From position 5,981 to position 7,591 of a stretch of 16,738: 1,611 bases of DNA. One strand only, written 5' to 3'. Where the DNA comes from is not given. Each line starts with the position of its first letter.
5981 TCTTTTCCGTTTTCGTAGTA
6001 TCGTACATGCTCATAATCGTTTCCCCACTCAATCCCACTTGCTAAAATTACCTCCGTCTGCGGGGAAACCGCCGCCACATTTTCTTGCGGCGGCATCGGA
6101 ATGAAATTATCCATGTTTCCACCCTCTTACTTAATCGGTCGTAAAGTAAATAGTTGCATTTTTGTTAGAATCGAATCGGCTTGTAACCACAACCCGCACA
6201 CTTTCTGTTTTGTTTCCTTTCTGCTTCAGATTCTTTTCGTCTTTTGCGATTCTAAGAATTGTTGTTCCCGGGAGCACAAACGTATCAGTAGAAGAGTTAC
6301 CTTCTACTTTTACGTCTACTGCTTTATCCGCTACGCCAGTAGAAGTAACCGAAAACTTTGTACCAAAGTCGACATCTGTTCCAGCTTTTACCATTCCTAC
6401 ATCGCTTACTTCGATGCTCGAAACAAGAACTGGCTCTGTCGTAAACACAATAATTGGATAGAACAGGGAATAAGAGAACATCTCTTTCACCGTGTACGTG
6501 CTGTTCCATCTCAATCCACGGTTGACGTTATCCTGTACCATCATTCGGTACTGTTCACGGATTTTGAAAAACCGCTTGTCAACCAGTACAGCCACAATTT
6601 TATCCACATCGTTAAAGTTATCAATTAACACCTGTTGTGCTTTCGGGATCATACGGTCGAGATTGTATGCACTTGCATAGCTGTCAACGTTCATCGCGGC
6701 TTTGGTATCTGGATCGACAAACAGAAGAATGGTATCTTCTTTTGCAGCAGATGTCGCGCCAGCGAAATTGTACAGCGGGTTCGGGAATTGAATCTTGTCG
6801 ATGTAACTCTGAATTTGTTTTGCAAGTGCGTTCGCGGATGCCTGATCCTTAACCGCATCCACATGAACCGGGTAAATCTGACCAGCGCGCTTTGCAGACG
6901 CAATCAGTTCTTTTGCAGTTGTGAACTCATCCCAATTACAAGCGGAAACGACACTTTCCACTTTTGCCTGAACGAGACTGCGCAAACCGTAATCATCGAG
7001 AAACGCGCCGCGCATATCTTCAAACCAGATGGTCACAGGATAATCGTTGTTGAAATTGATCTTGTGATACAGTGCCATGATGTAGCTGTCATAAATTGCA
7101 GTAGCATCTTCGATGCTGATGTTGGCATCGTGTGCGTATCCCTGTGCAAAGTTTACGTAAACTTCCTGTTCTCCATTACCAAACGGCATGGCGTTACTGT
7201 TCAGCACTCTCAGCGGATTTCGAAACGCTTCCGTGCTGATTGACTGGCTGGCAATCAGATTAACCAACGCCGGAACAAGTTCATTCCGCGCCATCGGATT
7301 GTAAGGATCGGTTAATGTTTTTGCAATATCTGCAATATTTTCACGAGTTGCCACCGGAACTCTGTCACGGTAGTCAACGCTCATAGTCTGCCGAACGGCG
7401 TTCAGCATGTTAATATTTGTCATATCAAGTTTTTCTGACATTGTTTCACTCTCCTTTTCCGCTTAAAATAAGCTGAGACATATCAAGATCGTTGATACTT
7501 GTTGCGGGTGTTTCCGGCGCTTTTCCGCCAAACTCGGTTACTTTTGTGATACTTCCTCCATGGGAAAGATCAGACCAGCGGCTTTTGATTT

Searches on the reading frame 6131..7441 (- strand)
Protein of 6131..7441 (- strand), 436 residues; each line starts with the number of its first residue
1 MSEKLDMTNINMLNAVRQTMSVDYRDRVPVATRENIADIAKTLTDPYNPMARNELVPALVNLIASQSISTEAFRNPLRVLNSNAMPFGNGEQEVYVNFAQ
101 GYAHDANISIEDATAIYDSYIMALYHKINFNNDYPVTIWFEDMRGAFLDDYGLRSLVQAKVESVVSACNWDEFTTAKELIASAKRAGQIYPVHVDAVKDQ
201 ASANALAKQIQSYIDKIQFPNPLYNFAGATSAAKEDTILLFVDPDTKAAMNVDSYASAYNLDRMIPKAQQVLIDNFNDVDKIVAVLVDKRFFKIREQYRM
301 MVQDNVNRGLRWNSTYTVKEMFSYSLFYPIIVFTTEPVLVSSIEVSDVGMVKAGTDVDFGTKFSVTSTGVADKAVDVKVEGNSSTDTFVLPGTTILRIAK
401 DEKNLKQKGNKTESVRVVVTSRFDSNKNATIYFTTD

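Call 10: search_protein_families(library=pfam, proteins=[window:6131-7441:-])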
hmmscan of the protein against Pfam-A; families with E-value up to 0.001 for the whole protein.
window:6131-7441:- (436 aa): 1 family
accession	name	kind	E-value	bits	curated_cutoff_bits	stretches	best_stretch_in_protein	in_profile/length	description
PF25622.1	Phi29_MCP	-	1.3e-65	222.4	27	1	13-334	1-323/323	Phi29-like phage major capsid protein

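Call 20: find_related_loci(query=window:6131-7441:-, collection=genome_contigs, flank=10000)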
Query window:6131-7441:- (436 aa) in genome_contigs; peptide patterns used: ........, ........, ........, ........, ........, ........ (x = any residue, [..] = any of these).
67 stretches matched a pattern, but none encodes a relative of the query by tblastn (E <= 1e-3).

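Call 25: search_dna_similar(query=window:6131-7441:-, collection=phages, mode=protein, max_rows=40)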
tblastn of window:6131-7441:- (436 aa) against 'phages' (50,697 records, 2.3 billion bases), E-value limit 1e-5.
Records with a match: 218; places in all: 218; records where one place covers at least 80% of the query: 113.
Best place of each record, by identity: <60% 218.
By first word of the organism name: Bacillus 92; Clostridium 53; Curtobacterium 18; Bacteriophage 15; Bifidobacterium 11; Arthrobacter 6; Streptococcus 5; Microbacterium 4; Enterococcus 3; Rhizobium 2; and 6 more.
By host as written in the record: - 30; Clostridium perfringens 21; Bacillus subtilis 13; Bacillus cereus 11; Curtobacterium flaccumfaciens NRRL B-729 SEA 8; Bacillus thuringiensis subsp. kurstaki ATCC 33679 7; Bacillus thuringiensis subspecies kurstaki 6; Bifidobacterium asteroides 6; and 57 more.
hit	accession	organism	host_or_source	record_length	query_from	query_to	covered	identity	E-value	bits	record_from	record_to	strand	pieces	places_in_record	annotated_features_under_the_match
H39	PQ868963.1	Curtobacterium phage Thatch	Curtobacterium flaccumfaciens NRRL ...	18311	9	433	97%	28.1%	1e-31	134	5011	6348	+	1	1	6: major capsid protein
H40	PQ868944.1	Curtobacterium phage Mantle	Curtobacterium flaccumfaciens NRRL ...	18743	9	433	97%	27.9%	4e-31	132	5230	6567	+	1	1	6: major capsid protein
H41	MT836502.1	Bacteriophage sp.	human fecal samples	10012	9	434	98%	27.7%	3e-39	156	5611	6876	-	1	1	record has no annotation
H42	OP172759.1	Clostridium phage CI55P1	Clostridium_AQ sp003481775 DA55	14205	3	430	98%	27.5%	1e-33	139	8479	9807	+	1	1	major capsid protein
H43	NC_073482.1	Clostridium phage CI55P1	Clostridium_AQ sp003481775 DA55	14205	3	430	98%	27.5%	1e-33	139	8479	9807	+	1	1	major capsid protein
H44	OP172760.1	Clostridium phage CI55P2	Clostridium_AQ sp003481775 DA55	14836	3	430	98%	27.5%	1e-33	139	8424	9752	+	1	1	major capsid protein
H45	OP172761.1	Clostridium phage CI130P1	Clostridium_AQ innocuum DA130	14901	5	430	98%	27.5%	5e-31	132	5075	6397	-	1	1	major capsid protein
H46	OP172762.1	Clostridium phage CI130P2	Clostridium_AQ innocuum DA130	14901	5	430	98%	27.5%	5e-31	132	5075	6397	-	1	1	major capsid protein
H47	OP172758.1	Hungatella phage CH17P1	Hungatella sp. 005845265 CSC17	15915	3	434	99%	27.1%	6e-36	146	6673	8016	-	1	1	major capsid protein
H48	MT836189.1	Bacteriophage sp.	human fecal samples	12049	10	430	97%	27.8%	6e-28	122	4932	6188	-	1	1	record has no annotation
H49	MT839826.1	Bacteriophage sp.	human fecal samples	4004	5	429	97%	27.5%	5e-35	143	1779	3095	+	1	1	record has no annotation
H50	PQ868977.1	Curtobacterium phage Transit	Curtobacterium flaccumfaciens NRRL ...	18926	9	433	97%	27.4%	2e-32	135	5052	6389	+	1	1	6: major capsid protein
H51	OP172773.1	Clostridium phage CS229P2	Clostridium_Q symbiosum DA229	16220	5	434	99%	26.7%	3e-34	141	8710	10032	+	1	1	major capsid protein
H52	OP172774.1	Clostridium phage CS229P3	Clostridium_Q symbiosum DA229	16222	5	434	99%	26.7%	3e-34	141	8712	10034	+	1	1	major capsid protein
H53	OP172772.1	Clostridium phage CS229P1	Clostridium_Q symbiosum DA229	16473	5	434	99%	26.7%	3e-34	141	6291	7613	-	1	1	major capsid protein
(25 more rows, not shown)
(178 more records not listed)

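Call 62: find_encoding_contigs(protein=window:6131-7441:-, flank=10000, max_places=10)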
Protein window:6131-7441:- (436 aa): 7 contigs read that carry it; 1 place shown.
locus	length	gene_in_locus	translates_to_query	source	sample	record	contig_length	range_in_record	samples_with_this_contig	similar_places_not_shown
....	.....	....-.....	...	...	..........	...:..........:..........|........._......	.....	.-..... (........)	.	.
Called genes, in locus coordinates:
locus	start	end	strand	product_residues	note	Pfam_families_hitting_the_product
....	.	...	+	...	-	?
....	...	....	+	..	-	-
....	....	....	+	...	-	-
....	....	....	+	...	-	-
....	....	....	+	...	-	-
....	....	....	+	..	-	-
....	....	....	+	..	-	-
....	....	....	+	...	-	-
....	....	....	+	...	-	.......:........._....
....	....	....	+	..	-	-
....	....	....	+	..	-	-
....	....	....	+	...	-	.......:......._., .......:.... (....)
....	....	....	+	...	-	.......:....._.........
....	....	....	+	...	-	-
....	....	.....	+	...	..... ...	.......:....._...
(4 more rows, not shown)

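Call 67: search_dna_similar(query=window:6131-7441:-, collection=phages, mode=protein, max_rows=60, rows=spread)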
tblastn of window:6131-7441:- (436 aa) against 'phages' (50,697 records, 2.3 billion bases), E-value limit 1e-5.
Records with a match: 218; places in all: 218; records where one place covers at least 80% of the query: 113.
Best place of each record, by identity: <60% 218.
By first word of the organism name: Bacillus 92; Clostridium 53; Curtobacterium 18; Bacteriophage 15; Bifidobacterium 11; Arthrobacter 6; Streptococcus 5; Microbacterium 4; Enterococcus 3; Rhizobium 2; and 6 more.
By host as written in the record: - 30; Clostridium perfringens 21; Bacillus subtilis 13; Bacillus cereus 11; Curtobacterium flaccumfaciens NRRL B-729 SEA 8; Bacillus thuringiensis subsp. kurstaki ATCC 33679 7; Bacillus thuringiensis subspecies kurstaki 6; Bifidobacterium asteroides 6; and 57 more.
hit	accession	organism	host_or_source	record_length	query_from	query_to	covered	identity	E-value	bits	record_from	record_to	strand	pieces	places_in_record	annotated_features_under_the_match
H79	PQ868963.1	Curtobacterium phage Thatch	Curtobacterium flaccumfaciens NRRL ...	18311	9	433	97%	28.1%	1e-31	134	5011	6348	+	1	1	6: major capsid protein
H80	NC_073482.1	Clostridium phage CI55P1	Clostridium_AQ sp003481775 DA55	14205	3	430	98%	27.5%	1e-33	139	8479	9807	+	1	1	major capsid protein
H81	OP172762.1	Clostridium phage CI130P2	Clostridium_AQ innocuum DA130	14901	5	430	98%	27.5%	5e-31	132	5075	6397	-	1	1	major capsid protein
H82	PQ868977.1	Curtobacterium phage Transit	Curtobacterium flaccumfaciens NRRL ...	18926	9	433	97%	27.4%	2e-32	135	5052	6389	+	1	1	6: major capsid protein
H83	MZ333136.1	Curtobacterium phage Reje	Curtobacterium sp.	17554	9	402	90%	28.9%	3e-32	135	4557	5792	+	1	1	major capsid protein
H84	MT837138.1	Bacteriophage sp.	human fecal samples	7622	4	430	98%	26.5%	2e-32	136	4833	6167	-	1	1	record has no annotation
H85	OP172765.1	Clostridium phage CI461P3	Clostridium_AQ sp003481775 DA461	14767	5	430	98%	26.4%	1e-32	136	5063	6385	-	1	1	major capsid protein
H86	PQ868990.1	Curtobacterium phage Brave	Curtobacterium flaccumfaciens NRRL ...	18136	9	402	90%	28.1%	2e-34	142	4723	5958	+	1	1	6: major capsid protein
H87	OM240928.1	Bacillus phage vB_BsuP-Goe22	Bacillus subtilis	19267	11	404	90%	26.6%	8e-27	119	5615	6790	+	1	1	major head protein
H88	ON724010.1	Microbacterium phage PineapplePizza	Microbacterium foliorum NRRL B-24224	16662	9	403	91%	25.9%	4e-30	129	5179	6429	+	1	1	8: major capsid protein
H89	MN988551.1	Rhizobium phage RHph_N3_8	Rhizobium sp. N3_8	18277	8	355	80%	29.2%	2e-30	130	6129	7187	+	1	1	major head protein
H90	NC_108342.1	Bacillus phage Chedec 11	Bacillus subtilis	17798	11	404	90%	25.8%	6e-26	117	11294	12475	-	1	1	major capsid protein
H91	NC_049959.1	Bacillus phage QCM11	-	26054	8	392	88%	26.2%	3e-26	118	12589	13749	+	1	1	major head protein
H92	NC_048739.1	Arthrobacter phage Anjali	Arthrobacter globiformis NRRL B-2979 SEA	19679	12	402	90%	25.8%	4e-24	111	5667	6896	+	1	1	10: major head protein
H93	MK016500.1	Arthrobacter phage Mendel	Arthrobacter globiformis NRRL B-2979 SEA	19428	12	402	90%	25.6%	1e-24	112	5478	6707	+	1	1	11: major capsid protein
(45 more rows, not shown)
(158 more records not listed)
